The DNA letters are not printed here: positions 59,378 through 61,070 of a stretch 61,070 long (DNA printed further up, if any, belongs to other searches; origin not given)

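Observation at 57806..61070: Class I lanthipeptide gene cluster (lanA-lanC-lanB) running off the right edge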

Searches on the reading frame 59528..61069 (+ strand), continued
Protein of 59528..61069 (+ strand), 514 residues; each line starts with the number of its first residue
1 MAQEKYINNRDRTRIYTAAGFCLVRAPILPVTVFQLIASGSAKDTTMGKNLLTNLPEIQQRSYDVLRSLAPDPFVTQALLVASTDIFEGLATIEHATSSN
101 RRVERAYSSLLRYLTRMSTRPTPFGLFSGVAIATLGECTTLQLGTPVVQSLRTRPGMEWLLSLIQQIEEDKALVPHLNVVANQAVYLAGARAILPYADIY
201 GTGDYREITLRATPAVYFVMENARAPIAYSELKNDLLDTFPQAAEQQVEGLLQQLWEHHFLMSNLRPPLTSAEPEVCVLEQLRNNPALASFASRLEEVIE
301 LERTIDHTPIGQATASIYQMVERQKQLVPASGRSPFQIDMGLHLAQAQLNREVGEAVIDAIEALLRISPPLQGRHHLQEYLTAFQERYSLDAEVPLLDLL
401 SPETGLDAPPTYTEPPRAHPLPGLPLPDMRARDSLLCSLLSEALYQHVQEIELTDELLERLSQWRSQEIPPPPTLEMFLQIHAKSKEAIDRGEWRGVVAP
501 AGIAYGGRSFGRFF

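Call 52: search_solved_structures(query=window:59528-61069:+, max_evalue=0.001, show_alignments=3)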
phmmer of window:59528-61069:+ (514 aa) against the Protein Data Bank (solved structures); distinct sequences matched with E-value up to 0.001: 4.
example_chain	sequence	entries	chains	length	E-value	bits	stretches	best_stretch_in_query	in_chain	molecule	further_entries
5ehk_A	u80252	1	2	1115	2e-46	162.1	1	65-513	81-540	Lantibiotic dehydratase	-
9g04_A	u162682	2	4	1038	2.9e-45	158.3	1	71-513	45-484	Thiopeptide-type bacteriocin biosynthesis domain containing protein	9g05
4wd9_A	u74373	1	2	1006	5.4e-16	61.8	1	65-417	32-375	Nisin biosynthesis protein NisB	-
6m7y_A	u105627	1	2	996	1.9e-15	60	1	65-417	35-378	Nisin biosynthesis protein NisB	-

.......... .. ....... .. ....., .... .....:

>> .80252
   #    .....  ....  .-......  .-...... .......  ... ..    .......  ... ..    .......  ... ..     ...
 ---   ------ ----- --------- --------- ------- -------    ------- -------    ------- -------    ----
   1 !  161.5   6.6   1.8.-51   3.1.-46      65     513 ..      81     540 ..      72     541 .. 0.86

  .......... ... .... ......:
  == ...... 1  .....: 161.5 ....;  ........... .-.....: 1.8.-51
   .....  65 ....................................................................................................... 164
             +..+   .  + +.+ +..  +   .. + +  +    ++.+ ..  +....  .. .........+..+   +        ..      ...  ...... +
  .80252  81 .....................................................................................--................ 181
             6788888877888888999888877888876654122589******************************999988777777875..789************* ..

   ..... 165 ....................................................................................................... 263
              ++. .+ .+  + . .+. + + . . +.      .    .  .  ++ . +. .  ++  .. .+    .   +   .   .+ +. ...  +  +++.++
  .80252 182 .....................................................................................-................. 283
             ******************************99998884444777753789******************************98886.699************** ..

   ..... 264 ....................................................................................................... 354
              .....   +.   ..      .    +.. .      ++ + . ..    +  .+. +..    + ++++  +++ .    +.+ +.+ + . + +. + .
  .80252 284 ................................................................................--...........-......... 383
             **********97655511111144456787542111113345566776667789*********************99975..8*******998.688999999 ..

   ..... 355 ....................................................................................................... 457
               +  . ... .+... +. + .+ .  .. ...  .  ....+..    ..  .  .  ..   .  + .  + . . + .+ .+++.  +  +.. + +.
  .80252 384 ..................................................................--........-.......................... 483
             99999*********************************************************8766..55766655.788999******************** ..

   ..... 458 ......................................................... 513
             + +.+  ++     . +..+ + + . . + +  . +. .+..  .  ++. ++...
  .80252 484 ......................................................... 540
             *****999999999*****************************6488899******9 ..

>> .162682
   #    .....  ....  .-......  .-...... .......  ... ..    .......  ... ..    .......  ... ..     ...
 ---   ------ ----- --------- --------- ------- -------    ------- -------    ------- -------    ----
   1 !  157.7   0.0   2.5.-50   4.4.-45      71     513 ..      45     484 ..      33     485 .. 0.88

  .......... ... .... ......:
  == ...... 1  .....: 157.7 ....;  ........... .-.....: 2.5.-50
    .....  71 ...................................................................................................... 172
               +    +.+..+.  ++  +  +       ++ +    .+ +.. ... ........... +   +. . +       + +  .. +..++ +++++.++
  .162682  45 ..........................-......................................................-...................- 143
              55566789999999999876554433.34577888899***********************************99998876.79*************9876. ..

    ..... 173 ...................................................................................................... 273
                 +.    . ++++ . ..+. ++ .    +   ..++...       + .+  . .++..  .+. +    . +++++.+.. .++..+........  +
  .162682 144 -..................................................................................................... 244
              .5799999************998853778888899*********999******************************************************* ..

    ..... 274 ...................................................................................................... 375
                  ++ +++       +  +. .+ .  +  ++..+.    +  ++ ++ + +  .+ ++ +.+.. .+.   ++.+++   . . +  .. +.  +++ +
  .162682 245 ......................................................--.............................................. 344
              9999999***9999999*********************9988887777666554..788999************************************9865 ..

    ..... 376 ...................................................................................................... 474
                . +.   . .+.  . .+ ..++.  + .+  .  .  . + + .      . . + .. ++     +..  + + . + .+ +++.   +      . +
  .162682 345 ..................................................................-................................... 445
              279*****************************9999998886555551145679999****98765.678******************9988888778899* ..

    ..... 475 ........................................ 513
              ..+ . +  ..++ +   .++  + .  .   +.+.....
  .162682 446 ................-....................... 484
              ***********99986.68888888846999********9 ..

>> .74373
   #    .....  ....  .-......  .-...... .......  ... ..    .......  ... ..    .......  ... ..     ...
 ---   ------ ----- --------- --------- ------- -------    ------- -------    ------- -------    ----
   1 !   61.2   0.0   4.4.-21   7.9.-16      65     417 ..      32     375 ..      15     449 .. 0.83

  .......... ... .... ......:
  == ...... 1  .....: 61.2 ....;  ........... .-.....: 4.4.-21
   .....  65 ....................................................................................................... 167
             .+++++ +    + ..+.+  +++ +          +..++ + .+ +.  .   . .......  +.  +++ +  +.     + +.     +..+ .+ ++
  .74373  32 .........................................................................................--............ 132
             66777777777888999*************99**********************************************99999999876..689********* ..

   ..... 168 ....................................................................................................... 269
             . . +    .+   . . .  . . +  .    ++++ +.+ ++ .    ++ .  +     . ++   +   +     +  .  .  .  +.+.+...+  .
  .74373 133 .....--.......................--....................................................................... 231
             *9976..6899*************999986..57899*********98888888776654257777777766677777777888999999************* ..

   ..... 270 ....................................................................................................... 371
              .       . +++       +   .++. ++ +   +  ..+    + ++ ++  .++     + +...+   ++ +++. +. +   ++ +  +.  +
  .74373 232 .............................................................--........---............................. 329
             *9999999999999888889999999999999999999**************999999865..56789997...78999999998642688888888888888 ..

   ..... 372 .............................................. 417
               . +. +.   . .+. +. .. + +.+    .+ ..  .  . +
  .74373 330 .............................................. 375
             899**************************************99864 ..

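Call 68: search_protein_families(library=padloc, proteins=[window:59528-61069:+], max_evalue=0.001)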
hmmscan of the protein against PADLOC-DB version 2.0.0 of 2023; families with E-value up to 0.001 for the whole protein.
window:59528-61069:+ (514 aa): 0 families
